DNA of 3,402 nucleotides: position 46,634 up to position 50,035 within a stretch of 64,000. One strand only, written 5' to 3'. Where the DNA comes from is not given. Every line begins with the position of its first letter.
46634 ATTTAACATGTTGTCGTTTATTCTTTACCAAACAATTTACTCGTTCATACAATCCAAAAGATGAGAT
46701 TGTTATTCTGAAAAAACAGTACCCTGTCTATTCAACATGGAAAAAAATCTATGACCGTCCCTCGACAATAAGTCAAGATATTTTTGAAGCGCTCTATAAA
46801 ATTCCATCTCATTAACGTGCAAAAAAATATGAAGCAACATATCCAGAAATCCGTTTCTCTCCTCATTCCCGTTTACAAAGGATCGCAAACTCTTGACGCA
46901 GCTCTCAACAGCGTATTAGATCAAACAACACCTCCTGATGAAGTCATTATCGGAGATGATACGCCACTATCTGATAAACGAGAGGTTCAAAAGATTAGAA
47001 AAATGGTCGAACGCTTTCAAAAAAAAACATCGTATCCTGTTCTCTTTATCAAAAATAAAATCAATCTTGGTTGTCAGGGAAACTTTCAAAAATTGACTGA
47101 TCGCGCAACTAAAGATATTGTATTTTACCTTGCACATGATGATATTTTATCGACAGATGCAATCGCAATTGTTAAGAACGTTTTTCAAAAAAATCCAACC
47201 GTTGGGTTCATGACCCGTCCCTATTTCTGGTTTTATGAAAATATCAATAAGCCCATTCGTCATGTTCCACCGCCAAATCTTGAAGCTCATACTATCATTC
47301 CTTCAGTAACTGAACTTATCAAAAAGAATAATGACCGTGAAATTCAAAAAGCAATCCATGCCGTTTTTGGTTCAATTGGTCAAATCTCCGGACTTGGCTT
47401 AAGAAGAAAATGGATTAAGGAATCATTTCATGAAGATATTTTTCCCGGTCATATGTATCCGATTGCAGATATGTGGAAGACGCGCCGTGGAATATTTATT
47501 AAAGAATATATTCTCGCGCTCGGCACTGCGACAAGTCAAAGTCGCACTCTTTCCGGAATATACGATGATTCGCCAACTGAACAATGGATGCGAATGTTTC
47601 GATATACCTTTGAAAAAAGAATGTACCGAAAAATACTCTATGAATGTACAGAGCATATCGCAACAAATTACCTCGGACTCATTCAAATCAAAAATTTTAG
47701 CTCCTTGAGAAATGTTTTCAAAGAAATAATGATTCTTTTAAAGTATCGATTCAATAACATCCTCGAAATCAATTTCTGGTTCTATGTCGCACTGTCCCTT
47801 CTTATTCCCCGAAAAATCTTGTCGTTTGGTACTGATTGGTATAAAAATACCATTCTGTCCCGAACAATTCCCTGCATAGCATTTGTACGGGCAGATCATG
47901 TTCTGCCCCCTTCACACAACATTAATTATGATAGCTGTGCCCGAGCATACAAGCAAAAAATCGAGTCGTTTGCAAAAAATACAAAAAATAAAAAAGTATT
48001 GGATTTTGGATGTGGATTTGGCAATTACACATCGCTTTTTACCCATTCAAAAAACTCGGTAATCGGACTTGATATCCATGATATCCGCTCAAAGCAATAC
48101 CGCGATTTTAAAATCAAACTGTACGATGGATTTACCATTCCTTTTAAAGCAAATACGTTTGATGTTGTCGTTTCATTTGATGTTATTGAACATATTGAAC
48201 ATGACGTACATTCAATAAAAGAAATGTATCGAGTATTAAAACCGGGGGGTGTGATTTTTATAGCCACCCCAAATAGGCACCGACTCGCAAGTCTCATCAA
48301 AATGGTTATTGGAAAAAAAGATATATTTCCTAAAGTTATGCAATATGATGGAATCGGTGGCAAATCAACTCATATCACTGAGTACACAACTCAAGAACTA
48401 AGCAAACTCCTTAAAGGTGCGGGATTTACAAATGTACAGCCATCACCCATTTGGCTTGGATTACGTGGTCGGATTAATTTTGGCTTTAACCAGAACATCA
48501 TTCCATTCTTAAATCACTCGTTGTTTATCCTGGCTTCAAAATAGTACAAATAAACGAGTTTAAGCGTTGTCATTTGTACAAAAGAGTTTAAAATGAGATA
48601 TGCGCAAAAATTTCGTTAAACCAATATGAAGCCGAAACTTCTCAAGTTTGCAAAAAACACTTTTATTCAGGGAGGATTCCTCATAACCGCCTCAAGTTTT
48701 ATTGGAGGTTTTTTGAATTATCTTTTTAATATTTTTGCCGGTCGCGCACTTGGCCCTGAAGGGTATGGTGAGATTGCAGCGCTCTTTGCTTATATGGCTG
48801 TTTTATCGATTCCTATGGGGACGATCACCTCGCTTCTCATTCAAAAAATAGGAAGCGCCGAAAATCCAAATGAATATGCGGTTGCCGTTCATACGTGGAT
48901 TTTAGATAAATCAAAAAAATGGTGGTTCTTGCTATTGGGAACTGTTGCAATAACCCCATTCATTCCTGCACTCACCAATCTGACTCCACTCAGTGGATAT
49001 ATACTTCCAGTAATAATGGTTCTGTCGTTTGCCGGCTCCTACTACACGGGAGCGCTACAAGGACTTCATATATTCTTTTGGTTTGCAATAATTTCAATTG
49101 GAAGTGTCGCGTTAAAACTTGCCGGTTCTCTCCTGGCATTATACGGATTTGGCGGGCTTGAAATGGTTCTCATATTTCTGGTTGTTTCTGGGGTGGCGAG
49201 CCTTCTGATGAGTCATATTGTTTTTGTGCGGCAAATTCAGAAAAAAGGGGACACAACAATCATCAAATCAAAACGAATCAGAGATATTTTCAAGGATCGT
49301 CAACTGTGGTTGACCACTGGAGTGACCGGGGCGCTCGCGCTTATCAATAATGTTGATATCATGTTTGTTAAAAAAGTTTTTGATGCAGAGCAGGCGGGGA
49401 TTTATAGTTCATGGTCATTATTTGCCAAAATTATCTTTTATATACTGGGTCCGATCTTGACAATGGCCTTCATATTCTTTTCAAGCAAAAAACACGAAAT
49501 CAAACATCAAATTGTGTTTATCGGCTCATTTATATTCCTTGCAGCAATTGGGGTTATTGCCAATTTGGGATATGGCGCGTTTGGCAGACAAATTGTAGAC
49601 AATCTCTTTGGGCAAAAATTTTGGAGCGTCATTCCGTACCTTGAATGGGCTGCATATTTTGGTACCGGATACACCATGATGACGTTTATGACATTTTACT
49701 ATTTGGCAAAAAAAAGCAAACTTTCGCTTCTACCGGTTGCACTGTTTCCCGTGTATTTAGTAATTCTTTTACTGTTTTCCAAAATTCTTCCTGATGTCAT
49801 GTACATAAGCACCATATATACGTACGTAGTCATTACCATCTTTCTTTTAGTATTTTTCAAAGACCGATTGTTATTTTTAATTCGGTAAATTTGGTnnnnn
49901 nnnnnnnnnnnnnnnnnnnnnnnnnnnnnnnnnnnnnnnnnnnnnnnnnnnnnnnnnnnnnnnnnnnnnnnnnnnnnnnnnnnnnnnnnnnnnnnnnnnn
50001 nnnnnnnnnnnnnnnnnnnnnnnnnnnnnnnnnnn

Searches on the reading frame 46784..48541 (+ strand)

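Call 67: search_protein_families(library=pfam, proteins=[window:46784-48541:+], max_evalue=0.001)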
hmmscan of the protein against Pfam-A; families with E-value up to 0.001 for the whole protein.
window:46784-48541:+ (586 aa): 12 families
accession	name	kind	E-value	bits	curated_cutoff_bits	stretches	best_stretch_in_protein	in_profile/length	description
PF13489.12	Methyltransf_23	-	9.5e-22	77.9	27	1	387-552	7-163/164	Methyltransferase domain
PF08241.18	Methyltransf_11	-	7.9e-18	65.3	21.2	1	406-493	1-95/95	Methyltransferase domain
PF00535.33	Glycos_transf_2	-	8.8e-16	58.7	23.3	1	25-161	1-130/168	Glycosyl transferase family 2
PF13847.12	Methyltransf_31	-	3e-14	53.4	27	1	400-508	2-122/145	Methyltransferase domain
PF13649.12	Methyltransf_25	-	1.5e-13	51.6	27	1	405-489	1-97/97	Methyltransferase domain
PF08242.18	Methyltransf_12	-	4.2e-11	43.9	30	1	406-491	1-98/98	Methyltransferase domain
PF01209.24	Ubie_methyltran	-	1.7e-08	34.6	20.1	1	387-494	33-152/233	ubiE/COQ5 methyltransferase family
PF05148.21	Methyltransf_8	-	4e-06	27.3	27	1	393-495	64-158/219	Hypothetical methyltransferase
PF20922.3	Anamorsin_N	-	0.00013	22.1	27.1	1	454-497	47-91/163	Anamorsin, N-terminal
PF02353.26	CMAS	-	0.00014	21.7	27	1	401-516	62-191/273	Mycolic acid cyclopropane synthetase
PF03141.22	Methyltransf_29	-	0.00069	18.8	23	0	376-496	88-220/506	Putative S-adenosyl-L-methionine-dependent methyltransferase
PF13641.12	Glyco_tranf_2_3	-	0.0009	19.8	27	0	24-149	3-125/230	Glycosyltransferase like family 2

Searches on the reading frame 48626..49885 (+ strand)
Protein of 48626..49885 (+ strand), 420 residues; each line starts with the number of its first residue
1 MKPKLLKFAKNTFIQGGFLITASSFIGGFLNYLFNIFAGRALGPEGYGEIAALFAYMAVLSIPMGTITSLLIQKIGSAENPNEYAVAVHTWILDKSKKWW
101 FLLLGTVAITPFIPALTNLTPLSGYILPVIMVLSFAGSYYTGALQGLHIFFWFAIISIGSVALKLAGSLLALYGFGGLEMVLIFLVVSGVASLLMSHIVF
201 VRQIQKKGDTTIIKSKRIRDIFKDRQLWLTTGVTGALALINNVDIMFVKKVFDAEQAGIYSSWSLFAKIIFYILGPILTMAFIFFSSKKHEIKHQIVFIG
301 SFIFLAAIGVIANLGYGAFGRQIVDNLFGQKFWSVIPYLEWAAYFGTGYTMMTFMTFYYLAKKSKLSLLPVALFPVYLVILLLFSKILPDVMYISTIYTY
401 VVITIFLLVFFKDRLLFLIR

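Call 67: search_protein_families(library=pfam, proteins=[window:48626-49885:+], max_evalue=0.001)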
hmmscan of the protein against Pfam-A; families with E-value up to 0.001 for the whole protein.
window:48626-49885:+ (420 aa): 1 family
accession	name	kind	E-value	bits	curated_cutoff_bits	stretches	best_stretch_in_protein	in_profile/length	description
PF01943.22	Polysacc_synt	-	5.5e-08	33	28.2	1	14-282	2-266/274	Polysaccharide biosynthesis protein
